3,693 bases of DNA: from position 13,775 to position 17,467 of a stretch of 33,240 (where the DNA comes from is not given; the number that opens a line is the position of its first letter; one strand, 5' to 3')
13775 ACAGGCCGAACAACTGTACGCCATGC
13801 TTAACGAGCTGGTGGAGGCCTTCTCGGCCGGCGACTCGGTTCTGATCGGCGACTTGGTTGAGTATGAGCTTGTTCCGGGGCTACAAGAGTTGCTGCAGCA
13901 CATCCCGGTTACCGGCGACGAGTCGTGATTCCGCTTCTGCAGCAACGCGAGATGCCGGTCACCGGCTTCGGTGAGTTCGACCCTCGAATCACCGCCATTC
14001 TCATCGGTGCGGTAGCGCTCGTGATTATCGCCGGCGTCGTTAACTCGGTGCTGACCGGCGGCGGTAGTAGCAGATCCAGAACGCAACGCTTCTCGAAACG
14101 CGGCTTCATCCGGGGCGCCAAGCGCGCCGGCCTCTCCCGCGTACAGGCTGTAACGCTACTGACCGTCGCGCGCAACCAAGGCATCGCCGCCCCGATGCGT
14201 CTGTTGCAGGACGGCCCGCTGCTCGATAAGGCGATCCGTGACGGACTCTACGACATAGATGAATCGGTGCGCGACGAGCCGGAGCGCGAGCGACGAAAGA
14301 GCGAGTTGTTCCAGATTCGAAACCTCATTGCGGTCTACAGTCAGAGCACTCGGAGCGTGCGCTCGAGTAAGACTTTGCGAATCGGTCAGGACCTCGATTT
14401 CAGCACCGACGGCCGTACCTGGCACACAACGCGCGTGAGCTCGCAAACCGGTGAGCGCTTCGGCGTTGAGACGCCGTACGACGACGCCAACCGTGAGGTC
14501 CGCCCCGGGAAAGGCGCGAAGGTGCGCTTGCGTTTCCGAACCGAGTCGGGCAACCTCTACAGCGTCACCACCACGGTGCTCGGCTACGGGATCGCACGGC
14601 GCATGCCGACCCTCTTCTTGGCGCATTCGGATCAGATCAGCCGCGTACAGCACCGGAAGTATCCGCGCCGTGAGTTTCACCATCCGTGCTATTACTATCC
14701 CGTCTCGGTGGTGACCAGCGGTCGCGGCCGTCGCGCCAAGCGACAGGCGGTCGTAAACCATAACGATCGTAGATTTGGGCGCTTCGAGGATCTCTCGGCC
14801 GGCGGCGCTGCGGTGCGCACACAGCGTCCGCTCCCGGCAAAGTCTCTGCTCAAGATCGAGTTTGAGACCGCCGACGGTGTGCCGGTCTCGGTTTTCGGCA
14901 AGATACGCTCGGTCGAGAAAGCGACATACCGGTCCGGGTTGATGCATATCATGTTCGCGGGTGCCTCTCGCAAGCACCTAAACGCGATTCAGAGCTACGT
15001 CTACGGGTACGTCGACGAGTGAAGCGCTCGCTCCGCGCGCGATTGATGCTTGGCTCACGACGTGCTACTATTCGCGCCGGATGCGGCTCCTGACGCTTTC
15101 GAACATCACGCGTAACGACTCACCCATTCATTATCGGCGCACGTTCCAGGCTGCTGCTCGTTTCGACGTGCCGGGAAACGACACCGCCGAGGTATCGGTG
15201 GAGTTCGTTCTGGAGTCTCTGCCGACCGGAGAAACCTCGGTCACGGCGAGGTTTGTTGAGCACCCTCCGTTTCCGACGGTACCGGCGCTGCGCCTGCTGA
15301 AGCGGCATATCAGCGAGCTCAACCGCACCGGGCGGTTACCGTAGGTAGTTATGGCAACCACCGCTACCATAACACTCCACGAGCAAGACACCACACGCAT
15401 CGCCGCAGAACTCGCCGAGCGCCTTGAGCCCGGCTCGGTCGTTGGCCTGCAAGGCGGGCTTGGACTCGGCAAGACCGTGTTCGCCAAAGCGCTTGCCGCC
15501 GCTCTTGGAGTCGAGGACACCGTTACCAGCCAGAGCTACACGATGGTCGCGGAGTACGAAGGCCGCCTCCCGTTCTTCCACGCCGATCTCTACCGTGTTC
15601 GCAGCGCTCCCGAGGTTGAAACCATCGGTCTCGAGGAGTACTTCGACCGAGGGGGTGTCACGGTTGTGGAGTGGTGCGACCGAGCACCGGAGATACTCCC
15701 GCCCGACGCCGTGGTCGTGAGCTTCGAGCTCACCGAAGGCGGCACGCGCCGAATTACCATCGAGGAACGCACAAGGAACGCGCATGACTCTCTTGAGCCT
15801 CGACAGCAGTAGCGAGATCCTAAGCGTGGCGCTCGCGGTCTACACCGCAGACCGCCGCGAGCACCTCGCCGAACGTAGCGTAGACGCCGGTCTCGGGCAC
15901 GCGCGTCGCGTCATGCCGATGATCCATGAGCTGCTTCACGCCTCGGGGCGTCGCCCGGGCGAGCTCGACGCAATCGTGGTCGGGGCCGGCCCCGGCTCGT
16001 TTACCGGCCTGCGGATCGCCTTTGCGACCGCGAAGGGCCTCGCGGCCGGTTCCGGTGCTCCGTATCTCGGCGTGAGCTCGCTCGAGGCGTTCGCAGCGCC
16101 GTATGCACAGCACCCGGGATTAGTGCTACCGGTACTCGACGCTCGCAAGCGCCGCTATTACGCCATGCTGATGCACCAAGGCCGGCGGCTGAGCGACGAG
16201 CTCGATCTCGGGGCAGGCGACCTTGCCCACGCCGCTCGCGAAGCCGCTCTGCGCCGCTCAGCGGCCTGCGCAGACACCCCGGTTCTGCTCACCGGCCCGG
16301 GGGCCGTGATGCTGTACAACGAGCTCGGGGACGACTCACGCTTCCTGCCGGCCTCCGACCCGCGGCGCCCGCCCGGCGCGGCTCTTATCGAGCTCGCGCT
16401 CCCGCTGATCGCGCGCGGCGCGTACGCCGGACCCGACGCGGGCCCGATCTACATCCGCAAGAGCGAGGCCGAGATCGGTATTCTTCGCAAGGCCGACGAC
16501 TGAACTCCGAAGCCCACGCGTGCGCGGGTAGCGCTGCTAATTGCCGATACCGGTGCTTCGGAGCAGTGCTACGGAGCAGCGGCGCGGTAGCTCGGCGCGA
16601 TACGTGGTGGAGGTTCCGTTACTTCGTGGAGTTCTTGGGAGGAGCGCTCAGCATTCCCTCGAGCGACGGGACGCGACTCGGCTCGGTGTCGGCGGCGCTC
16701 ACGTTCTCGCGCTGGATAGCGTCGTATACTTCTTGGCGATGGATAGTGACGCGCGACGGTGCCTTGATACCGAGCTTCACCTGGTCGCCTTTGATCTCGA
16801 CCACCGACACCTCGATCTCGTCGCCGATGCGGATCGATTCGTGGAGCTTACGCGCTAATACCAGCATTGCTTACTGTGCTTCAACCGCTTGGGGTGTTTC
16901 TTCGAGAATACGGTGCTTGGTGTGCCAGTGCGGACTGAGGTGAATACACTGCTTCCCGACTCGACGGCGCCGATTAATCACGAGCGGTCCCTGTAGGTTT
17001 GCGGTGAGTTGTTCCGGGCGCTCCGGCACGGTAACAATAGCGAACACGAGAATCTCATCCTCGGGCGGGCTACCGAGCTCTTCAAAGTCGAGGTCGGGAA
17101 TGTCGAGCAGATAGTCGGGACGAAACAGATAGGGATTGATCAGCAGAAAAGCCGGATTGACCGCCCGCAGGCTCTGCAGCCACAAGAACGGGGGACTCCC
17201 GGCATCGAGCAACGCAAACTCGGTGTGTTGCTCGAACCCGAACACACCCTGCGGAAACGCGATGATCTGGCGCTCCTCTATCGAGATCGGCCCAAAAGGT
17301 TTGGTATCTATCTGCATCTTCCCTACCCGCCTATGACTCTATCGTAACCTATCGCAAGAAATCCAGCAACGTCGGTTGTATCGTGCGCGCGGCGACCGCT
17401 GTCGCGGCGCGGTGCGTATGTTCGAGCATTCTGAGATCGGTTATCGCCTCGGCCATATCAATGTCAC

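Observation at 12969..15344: Uncharacterised orf319 / membrane-anchored YcgR-like PilZ / orf87 module in the slot where fliS is expected, downstream of flaB-flaB-flaG-fliD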

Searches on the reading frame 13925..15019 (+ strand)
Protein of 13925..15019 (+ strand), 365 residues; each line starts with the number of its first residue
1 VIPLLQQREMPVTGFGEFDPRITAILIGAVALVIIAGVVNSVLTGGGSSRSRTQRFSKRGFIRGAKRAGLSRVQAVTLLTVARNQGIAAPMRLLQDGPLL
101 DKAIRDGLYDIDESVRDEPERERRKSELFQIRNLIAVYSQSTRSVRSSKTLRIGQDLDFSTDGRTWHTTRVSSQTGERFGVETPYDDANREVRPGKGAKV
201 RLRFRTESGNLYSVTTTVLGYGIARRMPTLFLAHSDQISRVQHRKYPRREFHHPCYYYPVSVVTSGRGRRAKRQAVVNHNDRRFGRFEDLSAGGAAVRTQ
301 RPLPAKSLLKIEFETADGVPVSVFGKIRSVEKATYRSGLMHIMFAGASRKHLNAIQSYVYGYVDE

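Call 3: search_protein_families(library=pfam, proteins=[window:13925-15019:+], max_evalue=1)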
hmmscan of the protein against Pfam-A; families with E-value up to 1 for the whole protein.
window:13925-15019:+ (365 aa): 1 family
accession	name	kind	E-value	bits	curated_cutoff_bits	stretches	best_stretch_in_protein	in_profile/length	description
PF07238.19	PilZ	-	2.2e-10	41.2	22.5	1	243-361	2-102/102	PilZ domain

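Call 4: search_protein_families(library=ncbifam, proteins=[window:13925-15019:+], max_evalue=1)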
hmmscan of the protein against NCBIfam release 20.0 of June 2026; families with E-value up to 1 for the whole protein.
window:13925-15019:+ (365 aa): 1 family
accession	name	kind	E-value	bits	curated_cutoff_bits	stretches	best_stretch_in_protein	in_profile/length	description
TIGR02266.1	gmx_TIGR02266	paralog_domain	0.00011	22.4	68.7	1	286-359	20-95/96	TIGR02266 family protein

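Call 8: find_homologous_proteins(query=window:13925-15019:+, max_evalue=0.001)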
Query window:13925-15019:+ (365 aa): 23 proteins with E <= 0.001 among 5601 candidates.
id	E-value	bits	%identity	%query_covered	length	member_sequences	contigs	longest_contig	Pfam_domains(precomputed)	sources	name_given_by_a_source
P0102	5.1e-234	794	99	100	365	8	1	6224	PF07238.20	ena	-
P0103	4.9e-178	610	75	99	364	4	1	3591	PF07238.20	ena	-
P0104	1.2e-174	599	74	100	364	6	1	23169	PF07238.20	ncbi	-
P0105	6.5e-161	553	68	100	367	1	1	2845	PF07238.20,PF12945.13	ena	-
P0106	5.6e-86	307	41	99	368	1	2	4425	PF07238.20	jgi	jgi:hypothetical protein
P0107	2.5e-75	272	42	99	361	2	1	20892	PF07238.20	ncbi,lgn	-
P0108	3.0e-75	272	40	100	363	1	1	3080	PF07238.20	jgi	jgi:c-di-GMP-binding flagellar brake protein YcgR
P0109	3.5e-75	271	45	84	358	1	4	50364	PF07238.20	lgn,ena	-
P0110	4.3e-73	265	43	99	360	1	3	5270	PF07238.20,PF12945.13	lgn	-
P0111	5.5e-73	264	40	100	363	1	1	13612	PF07238.20,PF12945.13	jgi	jgi:PilZ domain-containing protein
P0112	6.0e-73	264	42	100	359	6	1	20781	PF07238.20,PF12945.13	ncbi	-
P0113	4.7e-72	261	42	84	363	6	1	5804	PF07238.20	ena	-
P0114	9.8e-72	260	39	100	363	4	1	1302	PF07238.20,PF12945.13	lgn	-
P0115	3.0e-71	259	41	88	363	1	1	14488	PF07238.20,PF12945.13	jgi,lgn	-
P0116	3.1e-71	258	39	100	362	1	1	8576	PF07238.20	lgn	-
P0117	8.0e-71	257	40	99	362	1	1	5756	PF07238.20,PF12945.13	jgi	jgi:c-di-GMP-binding flagellar brake protein YcgR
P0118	5.2e-70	254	42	99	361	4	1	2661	PF07238.20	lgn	-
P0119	2.5e-69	252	40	99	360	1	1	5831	PF07238.20,PF12945.13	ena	-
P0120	4.3e-69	251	39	100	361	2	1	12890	PF07238.20,PF12945.13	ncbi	-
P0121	5.2e-69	251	42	83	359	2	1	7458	PF07238.20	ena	-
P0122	1.3e-68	250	38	100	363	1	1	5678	PF07238.20,PF12945.13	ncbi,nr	ncbi:MAG: PilZ domain-containing protein [Spirochaetales bacterium]|nr:PilZ domain-containing protei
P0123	7.3e-66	241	38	99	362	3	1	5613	PF07238.20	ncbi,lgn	ncbi:MAG: PilZ domain-containing protein [Spirochaetales bacterium]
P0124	2.3e-62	229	39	92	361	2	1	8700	PF07238.20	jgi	-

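Call 35: find_homologous_proteins(query=A2, max_evalue=0.001)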
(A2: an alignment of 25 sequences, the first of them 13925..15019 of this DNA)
Query A2 (25 sequences) (365 aa, profile of the alignment): 31 proteins with E <= 0.001 among 8000 candidates.
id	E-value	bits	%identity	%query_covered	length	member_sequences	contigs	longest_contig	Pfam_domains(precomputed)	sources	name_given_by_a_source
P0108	2.6e-179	614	40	100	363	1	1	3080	PF07238.20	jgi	jgi:c-di-GMP-binding flagellar brake protein YcgR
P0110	5.1e-179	613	43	99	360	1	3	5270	PF07238.20,PF12945.13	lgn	-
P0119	7.5e-178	609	40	99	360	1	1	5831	PF07238.20,PF12945.13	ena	-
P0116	1.1e-177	609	39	100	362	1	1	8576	PF07238.20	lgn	-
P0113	5.0e-177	607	42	84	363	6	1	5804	PF07238.20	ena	-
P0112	9.4e-177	606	42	100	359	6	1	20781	PF07238.20,PF12945.13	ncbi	-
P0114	1.6e-174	598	39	100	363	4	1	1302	PF07238.20,PF12945.13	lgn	-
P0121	9.3e-168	576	42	83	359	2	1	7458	PF07238.20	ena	-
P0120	4.0e-167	574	39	100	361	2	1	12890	PF07238.20,PF12945.13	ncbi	-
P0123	1.2e-162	559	38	99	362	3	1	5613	PF07238.20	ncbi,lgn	ncbi:MAG: PilZ domain-containing protein [Spirochaetales bacterium]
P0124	1.1e-157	543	39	92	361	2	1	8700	PF07238.20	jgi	-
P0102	7.5e-151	521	99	100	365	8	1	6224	PF07238.20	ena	-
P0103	2.2e-148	512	75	99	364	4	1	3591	PF07238.20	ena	-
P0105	3.0e-148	512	68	100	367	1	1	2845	PF07238.20,PF12945.13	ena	-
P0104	3.3e-148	512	74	100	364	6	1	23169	PF07238.20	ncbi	-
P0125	1.5e-139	483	33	94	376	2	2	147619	PF07238.20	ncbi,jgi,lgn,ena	-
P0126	8.4e-133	461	33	94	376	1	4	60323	PF07238.20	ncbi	-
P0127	8.4e-124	432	33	94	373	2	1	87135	PF07238.20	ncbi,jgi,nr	ncbi:MAG: PilZ domain-containing protein [Spirochaetes bacterium]|nr:PilZ domain-containing protein 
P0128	1.9e-122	427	35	92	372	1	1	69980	PF07238.20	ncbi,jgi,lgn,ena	-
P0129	6.4e-118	412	31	93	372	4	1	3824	PF07238.20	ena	-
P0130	5.0e-105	370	33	86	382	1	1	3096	PF07238.20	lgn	-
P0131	6.5e-103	363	32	93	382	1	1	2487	PF07238.20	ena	-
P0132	2.2e-102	361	34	93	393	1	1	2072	PF07238.20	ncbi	-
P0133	1.7e-101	358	32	93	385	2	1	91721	PF07238.20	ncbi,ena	-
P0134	4.6e-101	357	31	93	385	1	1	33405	PF07238.20,PF12945.13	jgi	jgi:c-di-GMP-binding flagellar brake protein YcgR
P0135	9.1e-101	356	31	93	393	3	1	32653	PF07238.20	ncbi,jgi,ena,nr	ncbi:MAG TPA: PilZ domain-containing protein [Spirochaetia bacterium]|nr:PilZ domain-containing prot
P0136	5.2e-100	353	32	93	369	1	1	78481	PF07238.20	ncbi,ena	-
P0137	1.9e-98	348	31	84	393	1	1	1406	PF07238.20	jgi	jgi:c-di-GMP-binding flagellar brake protein YcgR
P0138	1.2e-97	345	32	84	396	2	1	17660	PF07238.20,PF12945.13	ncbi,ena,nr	ncbi:MAG TPA: PilZ domain-containing protein [Spirochaetia bacterium]|nr:PilZ domain-containing prot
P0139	4.8e-96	340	30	84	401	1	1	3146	PF07238.20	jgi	jgi:hypothetical protein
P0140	7.0e-73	264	29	83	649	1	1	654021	PF07238.20,PF27299.1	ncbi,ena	-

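Call 38: find_encoding_contigs(protein=P0140, flank=8000, max_places=3)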
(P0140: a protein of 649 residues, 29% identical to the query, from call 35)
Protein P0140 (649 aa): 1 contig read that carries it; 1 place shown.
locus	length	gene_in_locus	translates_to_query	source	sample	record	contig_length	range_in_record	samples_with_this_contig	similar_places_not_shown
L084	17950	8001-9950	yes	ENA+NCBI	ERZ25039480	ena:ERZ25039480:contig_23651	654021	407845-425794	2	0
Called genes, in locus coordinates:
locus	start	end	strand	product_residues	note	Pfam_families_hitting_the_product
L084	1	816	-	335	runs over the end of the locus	PF00294:PfkB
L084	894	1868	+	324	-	PF20424:PilZN3, PF07238:PilZ (weak)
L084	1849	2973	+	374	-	PF13431:TPR_17 (faint), PF14561:TPR_20 (faint), PF13371:TPR_9 (faint), PF13424:TPR_12 (faint), PF23914:TPR_CcmH_CycH, PF13432:TPR_16 (weak), PF07719:TPR_2 (weak), PF14559:TPR_19 (weak), +11 more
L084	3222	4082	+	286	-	PF00669:Flagellin_N, PF00700:Flagellin_C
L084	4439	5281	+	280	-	PF00669:Flagellin_N, PF00700:Flagellin_C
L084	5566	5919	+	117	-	PF03646:FlaG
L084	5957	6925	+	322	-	PF02465:FliD_N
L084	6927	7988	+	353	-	PF07195:FliD_C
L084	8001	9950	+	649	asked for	PF27299:TP0873_N, PF07238:PilZ (weak)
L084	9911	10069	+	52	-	-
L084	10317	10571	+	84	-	PF02367:TsaE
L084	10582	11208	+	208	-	-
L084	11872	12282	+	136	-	PF01966:HD, PF13487:HD_5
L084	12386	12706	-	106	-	PF02599:CsrA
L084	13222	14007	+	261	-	-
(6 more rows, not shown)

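Call 61: predict_structure(alignment_id=A3)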
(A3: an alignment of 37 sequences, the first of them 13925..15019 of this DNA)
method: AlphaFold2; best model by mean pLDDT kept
length: 365 residues; sequences in the alignment: 37
mean_pLDDT: 83.9   pTM: 0.43
mean pLDDT of the five models: 83.9, 82.6, 82.4, 81.9, 81.9
residues with pLDDT >= 90: 190; 70-90: 115; 50-70: 32; < 50: 28
segments of 3 or more residues with pLDDT < 50: 1-16, 44-53
pLDDT, mean of each block of 10 residues (from residue 1): 41 53 85 81 47 69 93 96 92 88 95 94 95 85 74 93 88 94 89 92 83 93 94 90 62 88 89 92 91 89 94 86 93 77 86 81 54
secondary structure, 60 per line:
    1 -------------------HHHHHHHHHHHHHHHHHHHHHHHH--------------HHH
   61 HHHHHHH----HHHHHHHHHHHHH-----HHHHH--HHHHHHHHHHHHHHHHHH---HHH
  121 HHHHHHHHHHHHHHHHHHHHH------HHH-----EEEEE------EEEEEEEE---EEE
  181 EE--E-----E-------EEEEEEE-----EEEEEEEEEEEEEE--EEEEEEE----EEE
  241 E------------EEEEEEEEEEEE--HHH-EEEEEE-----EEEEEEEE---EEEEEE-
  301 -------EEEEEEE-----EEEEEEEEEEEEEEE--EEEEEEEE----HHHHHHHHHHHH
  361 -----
elements in order: H20-43 H58-67 H72-84 H90-94 H97-114 H118-141 E156-160 E167-174 E178-182 E199-205 E211-224 E227-233 E238-241 E254-265 E272-277 E283-290 E294-299 E308-314 E320-334 E337-344 H349-360

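Call 64: fold_search(model_id=the predicted structure, library=pdb)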
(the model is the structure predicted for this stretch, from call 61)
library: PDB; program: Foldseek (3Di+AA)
matches with E <= 10: 808; with E <= 0.001: 16
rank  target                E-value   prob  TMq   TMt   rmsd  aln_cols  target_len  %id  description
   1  5vx6_A                5.2e-10  1.00  0.23  0.37  12.3       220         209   13  Structure of Bacillus subtilis Inhibitor of motility (MotI/DgrA) (released 2017-11-22)
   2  5vx6_B                1.1e-09  1.00  0.27  0.41  10.3       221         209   13  Structure of Bacillus subtilis Inhibitor of motility (MotI/DgrA) (released 2017-11-22)
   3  2rde_A                8.9e-09  1.00  0.25  0.37  11.3       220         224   18  Crystal structure of VCA0042 complexed with c-di-GMP (released 2007-10-30)
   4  2rde_B                2.8e-08  1.00  0.24  0.36  11.1       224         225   18  Crystal structure of VCA0042 complexed with c-di-GMP (released 2007-10-30)
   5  3kyg_A                7.4e-08  1.00  0.21  0.31  15.0       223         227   18  Crystal structure of VCA0042 (L135R) complexed with c-di-GMP (released 2010-04-14)
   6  5ked_A                9.2e-08  1.00  0.22  0.31  12.8       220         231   14  Structure of the 2.65 Angstrom P2(1) crystal of K. pneumonia MrkH (released 2016-08-17)
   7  5ked_B                1.1e-07  1.00  0.21  0.32  13.0       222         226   14  Structure of the 2.65 Angstrom P2(1) crystal of K. pneumonia MrkH (released 2016-08-17)
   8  1yln                  1.2e-07  1.00  0.23  0.34  10.5       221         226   18  The Crystal Structure of the Protein of Unknown Function VCA0042 from Vibrio cholerae O1 (released 2005-03-08)
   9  5kec_D                1.3e-07  1.00  0.21  0.33  12.3       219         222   16  Structure of K. pneumonia MrkH in its apo state. (released 2016-08-17)
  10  5kec_A                1.7e-07  1.00  0.22  0.32  12.1       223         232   14  Structure of K. pneumonia MrkH in its apo state. (released 2016-08-17)
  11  5y6f                  2.0e-07  1.00  0.31  0.45   8.4       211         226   13  Crystal structure of YcgR in complex with c-di-GMP from Escherichia coli (released 2018-07-18)
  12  5ejl                  2.1e-07  1.00  0.28  0.39   9.3       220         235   14  MrkH, A novel c-di-GMP dependence transcription regulatory factor. (released 2016-10-19)
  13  3kyf                  2.5e-07  1.00  0.30  0.42   9.1       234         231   12  Crystal structure of P4397 complexed with c-di-GMP (released 2010-04-14)
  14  5kgo_A                2.6e-07  1.00  0.31  0.46   7.7       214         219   14  Structure of K. pneumonia MrkH-c-di-GMP complex (released 2016-08-17)
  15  5kgo_D                3.1e-07  1.00  0.29  0.42   9.1       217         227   16  Structure of K. pneumonia MrkH-c-di-GMP complex (released 2016-08-17)
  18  4i86_B                5.3e-03  1.00  0.21  0.68   3.2       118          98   19  Crystal structure of PilZ domain of CeSA from cellulose synthesizing bacterium (released 2013-04-03)
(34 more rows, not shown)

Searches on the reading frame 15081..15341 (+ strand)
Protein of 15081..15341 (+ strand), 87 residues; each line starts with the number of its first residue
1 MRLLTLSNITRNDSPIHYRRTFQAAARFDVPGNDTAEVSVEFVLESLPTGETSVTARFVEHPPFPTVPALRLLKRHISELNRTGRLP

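Call 3: search_protein_families(library=pfam, proteins=[window:15081-15341:+], max_evalue=1)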
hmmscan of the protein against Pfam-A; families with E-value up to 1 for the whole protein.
window:15081-15341:+ (87 aa): 0 families

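Call 4: search_protein_families(library=ncbifam, proteins=[window:15081-15341:+], max_evalue=1)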
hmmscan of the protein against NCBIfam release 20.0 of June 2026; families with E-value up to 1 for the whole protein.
window:15081-15341:+ (87 aa): 0 families

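Call 53: search_solved_structures(query=A4, max_evalue=10)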
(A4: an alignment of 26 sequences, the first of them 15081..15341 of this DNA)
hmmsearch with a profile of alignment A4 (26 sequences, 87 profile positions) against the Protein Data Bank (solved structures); distinct sequences matched with E-value up to 10: 2.
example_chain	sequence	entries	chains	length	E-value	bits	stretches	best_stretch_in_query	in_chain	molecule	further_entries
9vz8_H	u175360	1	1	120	0.61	13.6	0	6-36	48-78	10G2 Fab heavy chain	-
8gjm_D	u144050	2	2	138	1.6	12.3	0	9-35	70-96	Heavy chain of 17B10 fab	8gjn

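Call 54: search_protein_families(library=pfam, alignment_id=A4, max_evalue=1)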
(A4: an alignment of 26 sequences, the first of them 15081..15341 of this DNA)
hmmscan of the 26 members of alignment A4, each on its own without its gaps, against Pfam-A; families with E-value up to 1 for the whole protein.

A. member 1, window:15081-15341:+ (87 aa): 0 families

B. families by the number of members that match (of 26 scanned): 8 families
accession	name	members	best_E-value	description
PF01347.28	Vitellogenin_N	1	0.018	Lipoprotein amino terminal region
PF06490.17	FleQ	1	0.025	Flagellar regulatory protein FleQ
PF10044.14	LIN52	1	0.076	Retinal tissue protein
PF05410.19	Peptidase_C31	1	0.15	Porcine arterivirus-type cysteine proteinase alpha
PF25374.1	Cadherin_FAT4_N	1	0.18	FAT4-like, N-terminal cadherin-like domain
PF17778.7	BLACT_WH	1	0.19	Beta-lactamase associated winged helix domain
PF19078.6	Big_12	1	0.25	Bacterial Ig-like domain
PF02120.21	Flg_hook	1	0.26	Flagellar hook-length control protein FliK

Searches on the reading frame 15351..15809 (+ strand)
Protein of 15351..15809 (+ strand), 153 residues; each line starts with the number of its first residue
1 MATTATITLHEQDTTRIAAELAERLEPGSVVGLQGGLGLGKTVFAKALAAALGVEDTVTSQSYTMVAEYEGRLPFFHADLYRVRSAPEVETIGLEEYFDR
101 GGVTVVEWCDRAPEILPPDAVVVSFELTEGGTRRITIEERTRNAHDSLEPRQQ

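Call 21: search_protein_families(library=pfam, proteins=[window:15351-15809:+], max_evalue=0.001)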
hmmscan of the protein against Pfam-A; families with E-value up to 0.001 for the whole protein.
window:15351-15809:+ (153 aa): 1 family
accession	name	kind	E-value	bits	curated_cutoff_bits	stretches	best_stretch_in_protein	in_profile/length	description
PF02367.23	TsaE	-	6e-34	117.2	26.6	1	10-133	3-126/128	Threonylcarbamoyl adenosine biosynthesis protein TsaE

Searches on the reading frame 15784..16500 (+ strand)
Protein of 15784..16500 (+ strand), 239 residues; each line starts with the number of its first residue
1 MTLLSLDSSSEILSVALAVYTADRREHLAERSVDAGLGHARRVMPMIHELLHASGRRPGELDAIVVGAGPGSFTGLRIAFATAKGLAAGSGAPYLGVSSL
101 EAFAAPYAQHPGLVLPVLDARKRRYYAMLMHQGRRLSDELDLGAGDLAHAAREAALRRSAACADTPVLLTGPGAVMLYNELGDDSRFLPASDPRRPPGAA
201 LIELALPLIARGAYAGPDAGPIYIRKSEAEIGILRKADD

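Call 21: search_protein_families(library=pfam, proteins=[window:15784-16500:+], max_evalue=0.001)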
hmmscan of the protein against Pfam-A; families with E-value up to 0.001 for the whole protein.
window:15784-16500:+ (239 aa): 1 family
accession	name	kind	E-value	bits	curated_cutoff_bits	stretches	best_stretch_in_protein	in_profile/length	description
PF00814.31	TsaD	-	2.7e-24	86.8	24.8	1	38-146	28-139/264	tRNA N6-adenosine threonylcarbamoyltransferase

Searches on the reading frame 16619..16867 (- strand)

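Call 21: search_protein_families(library=pfam, proteins=[window:16619-16867:-], max_evalue=0.001)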
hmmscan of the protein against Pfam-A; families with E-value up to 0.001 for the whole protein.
window:16619-16867:- (82 aa): 1 family
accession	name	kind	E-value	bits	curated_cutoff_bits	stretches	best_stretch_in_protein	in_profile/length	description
PF02599.21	CsrA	-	5e-25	87.6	27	1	1-52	1-52/53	Global regulator protein family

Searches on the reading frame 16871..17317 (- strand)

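Call 21: search_protein_families(library=pfam, proteins=[window:16871-17317:-], max_evalue=0.001)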
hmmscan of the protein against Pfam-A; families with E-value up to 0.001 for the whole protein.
window:16871-17317:- (148 aa): 1 family
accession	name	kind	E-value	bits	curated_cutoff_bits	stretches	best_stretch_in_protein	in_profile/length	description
PF02623.20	FliW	-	1.9e-35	121.8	25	1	19-137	1-122/122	FliW protein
